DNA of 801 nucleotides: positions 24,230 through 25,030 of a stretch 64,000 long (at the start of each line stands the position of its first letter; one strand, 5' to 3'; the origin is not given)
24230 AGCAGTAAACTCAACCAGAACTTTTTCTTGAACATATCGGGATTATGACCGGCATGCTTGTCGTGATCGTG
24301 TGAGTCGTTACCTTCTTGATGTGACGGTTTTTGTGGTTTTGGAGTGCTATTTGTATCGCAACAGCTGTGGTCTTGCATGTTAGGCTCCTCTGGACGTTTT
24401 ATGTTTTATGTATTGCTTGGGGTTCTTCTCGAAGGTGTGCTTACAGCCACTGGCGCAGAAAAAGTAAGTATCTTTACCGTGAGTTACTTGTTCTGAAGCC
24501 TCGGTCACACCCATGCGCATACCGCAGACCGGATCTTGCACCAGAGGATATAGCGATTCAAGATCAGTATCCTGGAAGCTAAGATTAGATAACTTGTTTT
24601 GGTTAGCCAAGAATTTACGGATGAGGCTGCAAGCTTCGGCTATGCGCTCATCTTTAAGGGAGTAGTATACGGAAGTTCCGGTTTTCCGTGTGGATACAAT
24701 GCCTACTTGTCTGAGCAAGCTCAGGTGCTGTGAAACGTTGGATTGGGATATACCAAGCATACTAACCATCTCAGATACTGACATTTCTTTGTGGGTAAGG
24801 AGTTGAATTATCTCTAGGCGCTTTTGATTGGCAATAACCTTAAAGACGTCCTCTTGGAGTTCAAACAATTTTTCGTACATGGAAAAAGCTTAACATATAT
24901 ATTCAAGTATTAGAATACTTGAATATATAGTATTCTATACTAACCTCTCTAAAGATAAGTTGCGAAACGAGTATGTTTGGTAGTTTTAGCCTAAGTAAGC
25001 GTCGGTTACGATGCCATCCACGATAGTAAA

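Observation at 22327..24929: Compact copper-efflux module: ArsR-YHS fusion repressor, CopB-type ATPase and a 34-bp perfect palindromic operator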

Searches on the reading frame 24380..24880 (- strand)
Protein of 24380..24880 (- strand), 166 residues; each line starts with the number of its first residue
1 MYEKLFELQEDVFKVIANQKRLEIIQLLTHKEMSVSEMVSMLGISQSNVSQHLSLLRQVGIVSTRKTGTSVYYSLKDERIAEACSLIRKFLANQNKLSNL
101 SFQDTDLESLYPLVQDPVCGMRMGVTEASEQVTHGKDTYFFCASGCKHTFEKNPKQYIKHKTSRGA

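Call 3: search_protein_families(library=pfam, proteins=[window:24380-24880:-], max_evalue=0.01)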
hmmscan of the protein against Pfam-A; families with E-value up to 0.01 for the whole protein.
window:24380-24880:- (166 aa): 18 families
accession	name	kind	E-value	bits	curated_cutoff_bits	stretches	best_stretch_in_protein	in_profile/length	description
PF01022.26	HTH_5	-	4.8e-14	52.4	22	1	19-63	2-46/47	Bacterial regulatory protein, arsR family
PF04945.19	YHS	-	2.1e-11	44.1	30.3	1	114-160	1-46/47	YHS domain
PF12840.13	HTH_20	-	3.3e-09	37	27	1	17-63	2-49/51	Helix-turn-helix domain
PF25212.1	HVO_A0114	-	2e-06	28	27.6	1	6-71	10-75/84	HVO_A0114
PF13518.12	HTH_28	-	2.6e-05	24.6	25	1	20-62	1-42/52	Helix-turn-helix domain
PF21476.4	PF0610-like_N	-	3.6e-05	24.3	33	1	21-54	3-36/50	PF0610-like, N-terminal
PF01978.25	TrmB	-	7.5e-05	22.9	25.6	1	26-73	16-63/68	Sugar-specific transcriptional regulator TrmB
PF12802.13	MarR_2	-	0.00034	21.1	27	1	27-65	14-53/61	MarR family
PF14394.12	DUF4423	-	0.00055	20.2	30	1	3-69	5-73/165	Domain of unknown function (DUF4423)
PF08279.18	HTH_11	-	0.00062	20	25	1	21-68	2-53/55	HTH domain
PF24034.1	DUF7343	-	0.00079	19.7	27.6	1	24-68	8-54/62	Domain of unknown function (DUF7343)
PF13545.12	HTH_Crp_2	-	0.0017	18.7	27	1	32-66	22-56/70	Crp-like helix-turn-helix domain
PF24038.1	DUF7347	-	0.002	18.8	27.6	1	10-58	2-54/77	Domain of unknown function (DUF7347)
PF09339.16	HTH_IclR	-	0.002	18.3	22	1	22-64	6-50/52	IclR helix-turn-helix domain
PF13601.12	HTH_34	-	0.0033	18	27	1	21-67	2-49/80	Winged helix DNA-binding domain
PF24273.1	TRASH_HVO_1752_C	-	0.0085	16.7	27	0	125-153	11-39/47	HVO_1752, C-terminal TRASH domain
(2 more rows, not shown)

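Call 7: find_homologous_proteins(query=window:24380-24880:-)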
Query window:24380-24880:- (166 aa): 559 proteins with E <= 0.001 among 568 candidates; the best 120 are listed.
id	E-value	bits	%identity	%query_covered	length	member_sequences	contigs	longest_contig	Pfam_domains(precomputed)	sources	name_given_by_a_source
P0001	2.6e-103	360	100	100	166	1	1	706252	PF12840.14,PF01022.27,PF13518.13,PF04945.20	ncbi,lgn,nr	ncbi:MAG: metalloregulator ArsR/SmtB family transcription factor [Candidatus Saccharibacteria bacter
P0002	3.1e-66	240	68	100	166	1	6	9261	PF12840.14,PF21476.5,PF25212.3,PF01022.27,PF13518.13,PF04945.20,PF12802.14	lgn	-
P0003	9.5e-64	232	69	96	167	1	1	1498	PF12840.14,PF01022.27,PF04945.20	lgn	-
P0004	1.5e-63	231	65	99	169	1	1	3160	PF12840.14,PF01978.26,PF01022.27,PF04945.20,PF12802.14,PF24034.2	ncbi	-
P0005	4.8e-63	230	69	97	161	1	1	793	PF12840.14,PF01978.26,PF01022.27,PF13518.13,PF04945.20,PF12802.14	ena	-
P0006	1.7e-62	228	66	97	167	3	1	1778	PF12840.14,PF21476.5,PF01022.27,PF04945.20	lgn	-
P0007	5.0e-62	226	63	100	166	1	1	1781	PF12840.14,PF21476.5,PF01022.27,PF04945.20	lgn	-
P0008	2.8e-60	221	63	99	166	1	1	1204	PF12840.14,PF21476.5,PF01978.26,PF01022.27,PF13518.13,PF04945.20,PF12802.14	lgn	-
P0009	4.1e-60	220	66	95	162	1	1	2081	PF12840.14,PF01022.27,PF13518.13,PF04945.20,PF12802.14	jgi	jgi:ArsR family transcriptional regulator, virulence genes transcriptional regulator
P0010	8.3e-60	219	63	95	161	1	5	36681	PF12840.14,PF01978.26,PF01022.27,PF04945.20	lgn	-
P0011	1.6e-59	218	68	96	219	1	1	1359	PF12840.14,PF01022.27,PF13518.13,PF04945.20,PF12802.14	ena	-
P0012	3.8e-59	217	65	96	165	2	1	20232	PF12840.14,PF01022.27,PF13518.13,PF04945.20,PF12802.14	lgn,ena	-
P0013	1.2e-58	215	60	100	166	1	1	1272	PF12840.14,PF01022.27,PF04945.20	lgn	-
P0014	6.2e-57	210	62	96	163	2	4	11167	PF12840.14,PF01978.26,PF01022.27,PF24034.2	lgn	-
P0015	4.1e-56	207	60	95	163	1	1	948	PF12840.14,PF01978.26,PF01022.27,PF04945.20,PF24034.2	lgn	-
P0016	7.9e-56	206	60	96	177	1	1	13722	PF12840.14,PF01022.27,PF04945.20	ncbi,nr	ncbi:MAG: metalloregulator ArsR/SmtB family transcription factor [bacterium]|nr:metalloregulator Ars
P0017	2.2e-55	205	61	95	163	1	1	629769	PF12840.14,PF01978.26,PF01022.27,PF04945.20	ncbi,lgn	-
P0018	1.3e-54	202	61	95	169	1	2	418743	PF12840.14,PF01022.27,PF04945.20,PF12802.14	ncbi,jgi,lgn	-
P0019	1.8e-54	202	62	95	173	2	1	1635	PF12840.14,PF01022.27,PF04945.20,PF12802.14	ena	-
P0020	2.6e-54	201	60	99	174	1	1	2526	PF12840.14,PF01978.26,PF01022.27,PF04945.20,PF12802.14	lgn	-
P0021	8.4e-54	200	60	96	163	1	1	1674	PF12840.14,PF01978.26,PF01022.27,PF13518.13,PF04945.20,PF12802.14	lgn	-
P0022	1.0e-53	199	60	96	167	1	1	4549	PF12840.14,PF01022.27,PF04945.20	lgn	-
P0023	3.7e-53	197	58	96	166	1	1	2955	PF12840.14,PF01022.27,PF04945.20,PF12802.14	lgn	-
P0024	8.0e-53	196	56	97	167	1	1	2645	PF12840.14,PF01022.27,PF04945.20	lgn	-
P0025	1.2e-51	193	56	95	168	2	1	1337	PF12840.14,PF01022.27,PF04945.20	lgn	-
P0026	1.6e-51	192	57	96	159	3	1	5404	PF12840.14,PF01022.27,PF04945.20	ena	-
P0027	2.2e-51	192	56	98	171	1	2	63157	PF12840.14,PF13412.13,PF01978.26,PF01022.27,PF04945.20,PF09339.17,PF12802.14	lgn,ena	-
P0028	2.3e-51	192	57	96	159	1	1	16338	PF12840.14,PF01022.27,PF04945.20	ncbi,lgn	-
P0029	2.8e-51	191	56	97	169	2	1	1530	PF12840.14,PF01022.27,PF04945.20,PF24273.2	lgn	-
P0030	3.5e-51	191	57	96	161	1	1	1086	PF12840.14,PF01022.27,PF04945.20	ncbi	-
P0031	1.0e-50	190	57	95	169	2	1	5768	PF12840.14,PF01022.27,PF04945.20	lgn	-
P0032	1.5e-50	189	56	97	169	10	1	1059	PF12840.14,PF01022.27,PF04945.20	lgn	-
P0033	1.5e-50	189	57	95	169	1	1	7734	PF12840.14,PF01022.27,PF04945.20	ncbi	-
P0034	2.8e-50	188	55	98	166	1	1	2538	PF12840.14,PF01022.27,PF04945.20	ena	-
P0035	4.7e-50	187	56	95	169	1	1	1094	PF12840.14,PF01022.27,PF04945.20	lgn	-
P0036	4.9e-50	187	58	95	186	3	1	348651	PF12840.14,PF01022.27,PF04945.20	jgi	jgi:DNA-binding transcriptional ArsR family regulator/YHS domain-containing protein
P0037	6.6e-50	187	57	97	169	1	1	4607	PF12840.14,PF01022.27,PF04945.20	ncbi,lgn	-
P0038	6.9e-50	187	55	98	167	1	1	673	PF12840.14,PF01022.27,PF04945.20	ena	-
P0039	7.9e-50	187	58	95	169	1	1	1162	PF12840.14,PF01022.27,PF04945.20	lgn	-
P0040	8.9e-50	187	55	98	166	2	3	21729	PF12840.14,PF01022.27,PF04945.20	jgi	jgi:ArsR family transcriptional regulator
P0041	1.0e-49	186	55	95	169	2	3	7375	PF12840.14,PF01022.27,PF04945.20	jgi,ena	jgi:ArsR family transcriptional regulator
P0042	1.2e-49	186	58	94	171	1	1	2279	PF12840.14,PF01022.27,PF04945.20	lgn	-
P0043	1.4e-49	186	55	98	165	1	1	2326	PF12840.14,PF01022.27,PF04945.20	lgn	-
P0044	1.7e-49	186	55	96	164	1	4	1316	PF12840.14,PF01022.27,PF04945.20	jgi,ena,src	-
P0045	2.1e-49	185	54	98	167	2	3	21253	PF12840.14,PF01022.27,PF04945.20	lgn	-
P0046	2.8e-49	185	58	95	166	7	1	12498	PF12840.14,PF01022.27,PF04945.20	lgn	-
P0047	3.2e-49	185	52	99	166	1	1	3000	PF12840.14,PF01022.27,PF04945.20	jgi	jgi:ArsR family transcriptional regulator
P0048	3.3e-49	185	54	98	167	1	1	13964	PF12840.14,PF01022.27,PF04945.20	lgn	-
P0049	3.9e-49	184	55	97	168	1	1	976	PF12840.14,PF01022.27,PF04945.20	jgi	jgi:ArsR family transcriptional regulator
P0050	4.6e-49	184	54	98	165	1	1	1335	PF12840.14,PF01022.27,PF04945.20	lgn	-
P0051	6.4e-49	184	58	95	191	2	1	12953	PF12840.14,PF01022.27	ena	-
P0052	7.6e-49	183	55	97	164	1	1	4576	PF12840.14,PF01022.27,PF04945.20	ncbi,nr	ncbi:MAG TPA: metalloregulator ArsR/SmtB family transcription factor [Candidatus Saccharimonadales b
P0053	7.6e-49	183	54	95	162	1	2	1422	PF12840.14,PF01022.27,PF04945.20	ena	-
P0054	7.8e-49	183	52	99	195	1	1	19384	PF12840.14,PF13412.13,PF01022.27,PF13518.13,PF04945.20,PF12802.14,PF13545.13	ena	-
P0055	8.9e-49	183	56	98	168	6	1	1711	PF12840.14,PF01022.27,PF04945.20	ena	-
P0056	1.3e-48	183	54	98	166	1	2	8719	PF12840.14,PF01022.27,PF04945.20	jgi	jgi:DNA-binding transcriptional ArsR family regulator/YHS domain-containing protein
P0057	1.3e-48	183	55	96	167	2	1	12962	PF12840.14,PF01022.27,PF04945.20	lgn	-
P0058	1.5e-48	183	54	98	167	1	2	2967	PF12840.14,PF01022.27,PF04945.20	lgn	-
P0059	1.7e-48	182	58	95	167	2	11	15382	PF12840.14,PF01022.27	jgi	jgi:DNA-binding transcriptional ArsR family regulator/YHS domain-containing protein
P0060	1.9e-48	182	51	99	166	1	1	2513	PF12840.14,PF01022.27,PF04945.20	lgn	-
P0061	2.0e-48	182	54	98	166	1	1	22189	PF12840.14,PF01022.27,PF04945.20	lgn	-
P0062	2.1e-48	182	55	96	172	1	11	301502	PF12840.14,PF01022.27,PF04945.20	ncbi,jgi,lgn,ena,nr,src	ncbi:MAG TPA: metalloregulator ArsR/SmtB family transcription factor [Candidatus Nanoarchaeia archae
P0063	2.1e-48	182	57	95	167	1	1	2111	PF12840.14,PF01022.27,PF04945.20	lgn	-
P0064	2.2e-48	182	55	98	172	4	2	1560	PF12840.14,PF01022.27,PF04945.20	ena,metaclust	metaclust:\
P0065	2.3e-48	182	53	97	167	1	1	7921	PF12840.14,PF01022.27,PF04945.20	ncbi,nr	ncbi:MAG TPA: metalloregulator ArsR/SmtB family transcription factor [Candidatus Saccharimonadales b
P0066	2.5e-48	182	54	97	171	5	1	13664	PF12840.14,PF01022.27,PF04945.20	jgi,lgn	jgi:DNA-binding transcriptional ArsR family regulator/YHS domain-containing protein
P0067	2.8e-48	182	55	98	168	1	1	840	PF12840.14,PF01022.27,PF04945.20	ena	-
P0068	3.1e-48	181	55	96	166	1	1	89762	PF12840.14,PF01022.27,PF04945.20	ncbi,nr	ncbi:MAG TPA: metalloregulator ArsR/SmtB family transcription factor [Candidatus Saccharimonadales b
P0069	3.3e-48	181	52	100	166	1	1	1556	PF12840.14,PF01022.27,PF04945.20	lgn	-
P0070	4.3e-48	181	54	99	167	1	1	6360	PF12840.14,PF01022.27,PF04945.20,PF12802.14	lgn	-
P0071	5.2e-48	181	56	96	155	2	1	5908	PF12840.14,PF01022.27,PF04945.20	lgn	-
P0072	5.3e-48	181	55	95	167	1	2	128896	PF12840.14,PF01022.27,PF04945.20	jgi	jgi:DNA-binding transcriptional ArsR family regulator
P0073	7.8e-48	180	56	95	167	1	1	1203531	PF12840.14,PF01022.27,PF04945.20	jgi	jgi:DNA-binding transcriptional ArsR family regulator/YHS domain-containing protein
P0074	8.0e-48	180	57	95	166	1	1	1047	PF12840.14,PF01022.27,PF04945.20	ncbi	-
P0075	8.8e-48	180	54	96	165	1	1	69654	PF12840.14,PF01022.27,PF04945.20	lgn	-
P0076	9.3e-48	180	52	98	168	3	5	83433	PF12840.14,PF01022.27,PF04945.20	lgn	-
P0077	9.6e-48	180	53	96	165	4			PF12840.14,PF01022.27,PF04945.20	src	-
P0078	1.1e-47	180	54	96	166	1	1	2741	PF12840.14,PF01022.27,PF04945.20,PF12802.14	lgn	-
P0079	1.2e-47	180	54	98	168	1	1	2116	PF12840.14,PF01022.27,PF04945.20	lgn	-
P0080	1.5e-47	179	55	95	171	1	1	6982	PF12840.14,PF01022.27,PF04945.20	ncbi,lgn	-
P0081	1.6e-47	179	56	96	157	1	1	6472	PF12840.14,PF01022.27,PF04945.20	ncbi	-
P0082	1.8e-47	179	56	99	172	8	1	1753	PF12840.14,PF01022.27,PF04945.20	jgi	-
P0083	2.4e-47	179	57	95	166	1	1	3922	PF12840.14,PF01022.27,PF04945.20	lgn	-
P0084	2.7e-47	178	55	96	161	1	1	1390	PF12840.14,PF01022.27,PF04945.20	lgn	-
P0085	3.3e-47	178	55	97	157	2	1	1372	PF12840.14,PF01022.27,PF04945.20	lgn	-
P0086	4.0e-47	178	54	95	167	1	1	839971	PF12840.14,PF01022.27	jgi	jgi:DNA-binding transcriptional ArsR family regulator/YHS domain-containing protein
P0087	4.0e-47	178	54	95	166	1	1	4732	PF12840.14,PF01022.27,PF04945.20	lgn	-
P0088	4.3e-47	178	57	95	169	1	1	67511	PF12840.14,PF01022.27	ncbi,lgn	-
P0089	4.8e-47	178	53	99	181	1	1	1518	PF12840.14,PF01022.27,PF04945.20,PF24273.2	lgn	-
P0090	5.5e-47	177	53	95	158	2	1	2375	PF12840.14,PF01022.27,PF04945.20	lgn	-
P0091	5.7e-47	177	53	96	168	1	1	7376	PF12840.14,PF01022.27,PF04945.20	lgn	-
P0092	6.3e-47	177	51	100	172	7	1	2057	PF12840.14,PF01022.27,PF04945.20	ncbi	-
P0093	7.6e-47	177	53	99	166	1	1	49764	PF12840.14,PF01022.27,PF04945.20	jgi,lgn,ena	-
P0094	7.7e-47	177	50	100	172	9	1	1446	PF12840.14,PF01022.27,PF04945.20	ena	-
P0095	7.9e-47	177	52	99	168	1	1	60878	PF12840.14,PF01022.27,PF04945.20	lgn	-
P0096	8.2e-47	177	54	99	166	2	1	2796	PF12840.14,PF01022.27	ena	-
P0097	8.2e-47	177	55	94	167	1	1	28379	PF12840.14,PF01022.27,PF04945.20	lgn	-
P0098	8.4e-47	177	53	98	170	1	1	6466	PF12840.14,PF01022.27,PF04945.20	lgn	-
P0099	9.1e-47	177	55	95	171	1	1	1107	PF12840.14,PF01022.27,PF04945.20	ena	-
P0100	9.3e-47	177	55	96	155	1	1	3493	PF12840.14,PF01022.27,PF04945.20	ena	-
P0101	1.3e-46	176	55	96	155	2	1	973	PF12840.14,PF01022.27,PF04945.20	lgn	-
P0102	1.3e-46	176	53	96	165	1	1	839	PF12840.14,PF01022.27,PF04945.20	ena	-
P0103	1.4e-46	176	54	96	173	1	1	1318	PF12840.14,PF21476.5,PF01022.27,PF04945.20,PF04545.23,PF12802.14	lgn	-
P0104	1.5e-46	176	56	95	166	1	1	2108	PF12840.14,PF01022.27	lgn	-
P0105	1.5e-46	176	52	97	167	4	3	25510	PF12840.14,PF01022.27,PF04945.20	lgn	-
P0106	1.6e-46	176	53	98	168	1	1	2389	PF12840.14,PF01022.27,PF04945.20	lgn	-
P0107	1.9e-46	176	52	96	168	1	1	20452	PF12840.14,PF21476.5,PF01022.27,PF04945.20,PF12802.14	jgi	jgi:ArsR family transcriptional regulator, virulence genes transcriptional regulator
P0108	2.3e-46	175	53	95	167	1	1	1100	PF12840.14,PF01022.27,PF04945.20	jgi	jgi:DNA-binding transcriptional ArsR family regulator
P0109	2.3e-46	175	54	99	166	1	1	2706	PF12840.14,PF01022.27,PF04945.20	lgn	-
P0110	2.9e-46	175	55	96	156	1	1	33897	PF12840.14,PF01022.27,PF04945.20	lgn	-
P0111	2.9e-46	175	53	95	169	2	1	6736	PF12840.14,PF01022.27,PF04945.20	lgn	-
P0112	3.1e-46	175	53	96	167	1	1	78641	PF12840.14,PF01022.27,PF04945.20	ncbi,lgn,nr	ncbi:metalloregulator ArsR/SmtB family transcription factor [Candidatus Parcubacteria bacterium]|nr:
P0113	3.5e-46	175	51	100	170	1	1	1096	PF12840.14,PF01022.27,PF04945.20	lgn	-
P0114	4.5e-46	174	51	100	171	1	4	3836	PF12840.14,PF01022.27,PF04945.20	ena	-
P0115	4.7e-46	174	52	97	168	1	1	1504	PF12840.14,PF01022.27,PF04945.20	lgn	-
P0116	5.1e-46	174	53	95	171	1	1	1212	PF12840.14,PF01022.27,PF04945.20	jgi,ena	-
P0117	5.3e-46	174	52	98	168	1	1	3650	PF12840.14,PF01022.27,PF04945.20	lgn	-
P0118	5.5e-46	174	55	95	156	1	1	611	PF12840.14,PF01022.27,PF04945.20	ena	-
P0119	5.7e-46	174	53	95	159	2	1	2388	PF12840.14,PF01022.27,PF04945.20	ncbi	-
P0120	6.9e-46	174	51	97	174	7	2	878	PF12840.14,PF01022.27,PF04945.20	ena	-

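Call 11: find_related_loci(query=A1, collection=genome_contigs, flank=4000)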
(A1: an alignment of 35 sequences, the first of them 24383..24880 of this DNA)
Query A1 (166 aa) in genome_contigs; peptide patterns used: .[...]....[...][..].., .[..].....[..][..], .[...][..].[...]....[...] (x = any residue, [..] = any of these).
600 stretches matched a pattern (row limit reached: there are more); 507 encode a relative of the query (tblastn E <= 1e-3); the best 80 are kept; 80 distinct loci.
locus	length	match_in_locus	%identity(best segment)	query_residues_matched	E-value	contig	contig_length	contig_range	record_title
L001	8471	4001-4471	61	1-157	1e-64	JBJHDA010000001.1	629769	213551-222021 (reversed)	MAG: Candidatus Saccharibacteria bacterium isolate SF2967_J5348.maxbin.007_sub NODE_1_length_629769_cov_10.445477, whole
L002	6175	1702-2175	57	1-157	6e-59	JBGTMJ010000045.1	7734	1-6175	MAG: Candidatus Saccharimonadales bacterium isolate JTS-RE36 k141_11824232, whole genome shotgun sequence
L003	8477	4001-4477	55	1-159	7e-57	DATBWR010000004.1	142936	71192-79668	MAG TPA_asm: Candidatus Nanoarchaeia archaeon isolate SMAG_U7546 k141_41179, whole genome shotgun sequence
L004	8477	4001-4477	57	1-157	9e-56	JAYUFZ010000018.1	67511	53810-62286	MAG: bacterium isolate GFS_7960 GFS_7960_17, whole genome shotgun sequence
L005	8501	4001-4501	52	1-165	2e-52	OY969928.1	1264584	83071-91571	MAG: uncultured Candidatus Saccharibacteria bacterium isolate MFD04212.bin.c.13 genome assembly, chromosome: 1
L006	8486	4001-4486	51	1-162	1e-52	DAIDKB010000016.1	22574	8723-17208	MAG TPA_asm: bacterium isolate clean398 k141_1395975, whole genome shotgun sequence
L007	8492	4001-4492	49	1-162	9e-52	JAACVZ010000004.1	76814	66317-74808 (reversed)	MAG: Candidatus Saccharibacteria bacterium isolate CG_2015-01t_48_29 CG_2015-01t_curated_scaffold_96, whole genome shotg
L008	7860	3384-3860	48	1-159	6e-51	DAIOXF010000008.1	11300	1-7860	MAG TPA_asm: Candidatus Saccharibacteria bacterium isolate CTOTU41454 NODE_122_length_11300_cov_3.859404, whole genome s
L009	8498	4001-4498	48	1-165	1e-50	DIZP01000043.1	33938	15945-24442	MAG TPA_asm: bacterium UBA6025 isolate UBA6025 UBA6025_contig_241, whole genome shotgun sequence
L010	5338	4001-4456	51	1-150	4e-49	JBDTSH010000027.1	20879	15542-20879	MAG: Candidatus Saccharibacteria bacterium isolate cluster3_bin.266 NODE_8789_length_20879_cov_8.694247, whole genome sh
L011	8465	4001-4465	47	1-159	1e-48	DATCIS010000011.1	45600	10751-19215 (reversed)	MAG TPA_asm: Candidatus Saccharimonadales bacterium isolate SMAG_U7865 k141_2405309, whole genome shotgun sequence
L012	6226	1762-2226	47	1-159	2e-47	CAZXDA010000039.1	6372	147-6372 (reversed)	MAG TPA_asm: uncultured Candidatus Saccharibacteria bacterium isolate SRP093762_co1_23 genome assembly, contig: NODE_668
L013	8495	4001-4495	44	1-158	4e-43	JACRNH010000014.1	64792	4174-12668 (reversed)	MAG: Candidatus Collierbacteria bacterium isolate NC_groundwater_1930_Pr3_S-0.2um_42_7 scaffold_320876, whole genome sho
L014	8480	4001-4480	44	1-159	1e-40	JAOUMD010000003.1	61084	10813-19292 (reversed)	MAG: Candidatus Paceibacterota bacterium isolate 8_1_July_SF_Bin25 8_1_July_SF_Bin25_scaffold_44_c1, whole genome shotgu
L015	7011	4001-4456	44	1-150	3e-40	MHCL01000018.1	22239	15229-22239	MAG: Candidatus Chisholmbacteria bacterium RIFCSPLOWO2_01_FULL_49_14 rifcsplowo2_01_scaffold_4107, whole genome shotgun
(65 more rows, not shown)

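Call 12: search_protein_families(library=ncbifam, proteins=[window:24380-24880:-], max_evalue=0.001)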
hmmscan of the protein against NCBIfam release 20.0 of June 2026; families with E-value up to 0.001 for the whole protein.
window:24380-24880:- (166 aa): 14 families
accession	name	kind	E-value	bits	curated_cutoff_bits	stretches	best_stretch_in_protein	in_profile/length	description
NF033788.1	HTH_metalloreg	subfamily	4e-27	93.8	55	1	11-83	3-76/77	metalloregulator ArsR/SmtB family transcription factor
NF033789.1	repress_SdpR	subfamily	3.2e-16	59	100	1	12-86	1-75/79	autorepressor SdpR family transcription factor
NF040642.1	sulf_sens_BigR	equivalog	4.4e-15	55.5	155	1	11-83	12-84/95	sulfite-sensing transcriptional repressor BigR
NF045707.1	Dbac_1936_reg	equivalog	1.7e-13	50.4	115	1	12-86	10-84/99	ArsR/SmtB-type metalloregulator TsoR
NF007528.0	PRK10141.1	subfamily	1.1e-12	47.9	97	1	11-98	8-97/117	metalloregulator ArsR/SmtB family transcription factor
NF052532.1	TransRegPagRBaca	equivalog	1.2e-11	44.6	170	1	5-87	13-95/99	transcriptional repressor PagR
NF047906.1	CdPbTransRegCmtR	equivalog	7.2e-11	41.9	150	1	14-87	16-90/104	Cd(II)/Pb(II)-sensing metalloregulatory transcriptional regulator CmtR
NF053755.1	MsvR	equivalog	8.3e-11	42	220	1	10-65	4-59/236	transcriptional factor MsvR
NF041413.1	ArsR_Rv2640c_fam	equivalog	1.1e-09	38.7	155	1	13-87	36-113/118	Rv2640c family ArsR-like transcriptional regulator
NF053602.1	Phr_regulator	exception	3e-06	26.9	320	1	13-65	6-58/191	heat shock transcription regulator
NF053606.1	Sta1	subfamily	9.2e-05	22.5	80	1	23-68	24-70/100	Sta1 family transcriptional regulator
TIGR02937.1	sigma70-ECF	superfamily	0.00022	20.9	42.9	1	7-57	106-158/165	sigma-70 family RNA polymerase sigma factor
TIGR01884.1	cas_HTH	subfamily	0.00032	20.2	60.2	1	17-67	140-191/202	CRISPR-associated CARF protein Csa3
NF040939.2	trans_reg_lrs14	equivalog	0.00095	19.2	90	0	24-67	26-71/103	Lrs14 family HTH-type transcriptional regulator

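Call 16: find_related_loci(query=window:24383-24880:-, collection=metagenome_contigs, flank=3000)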
Query window:24383-24880:- (166 aa) in metagenome_contigs; peptide patterns used: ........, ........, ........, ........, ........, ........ (x = any residue, [..] = any of these).
172 stretches matched a pattern; 43 encode a relative of the query (tblastn E <= 1e-3); 43 distinct loci.
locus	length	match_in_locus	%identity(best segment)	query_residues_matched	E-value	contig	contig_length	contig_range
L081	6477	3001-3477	55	1-159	2e-57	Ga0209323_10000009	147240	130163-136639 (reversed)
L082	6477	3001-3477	55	1-159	2e-57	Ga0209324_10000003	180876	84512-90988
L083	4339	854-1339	49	1-160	9e-53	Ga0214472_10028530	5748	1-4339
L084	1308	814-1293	55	1-160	7e-55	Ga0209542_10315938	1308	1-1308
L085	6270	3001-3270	41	5-94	2e-17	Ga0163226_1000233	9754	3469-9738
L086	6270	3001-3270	42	5-94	5e-17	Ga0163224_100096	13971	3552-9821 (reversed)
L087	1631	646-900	39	12-95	6e-17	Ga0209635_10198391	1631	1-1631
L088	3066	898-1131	43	2-80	2e-16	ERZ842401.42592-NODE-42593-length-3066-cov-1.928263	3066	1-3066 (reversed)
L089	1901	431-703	39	13-108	2e-16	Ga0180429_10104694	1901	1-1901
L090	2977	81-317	44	3-82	4e-16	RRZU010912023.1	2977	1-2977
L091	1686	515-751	44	3-82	4e-16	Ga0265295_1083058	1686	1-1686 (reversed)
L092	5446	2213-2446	42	2-80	1e-15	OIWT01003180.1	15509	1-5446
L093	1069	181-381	43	12-78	1e-15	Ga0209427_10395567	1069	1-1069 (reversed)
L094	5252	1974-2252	38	5-95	8e-15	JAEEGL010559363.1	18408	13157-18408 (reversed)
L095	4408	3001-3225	42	5-80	5e-14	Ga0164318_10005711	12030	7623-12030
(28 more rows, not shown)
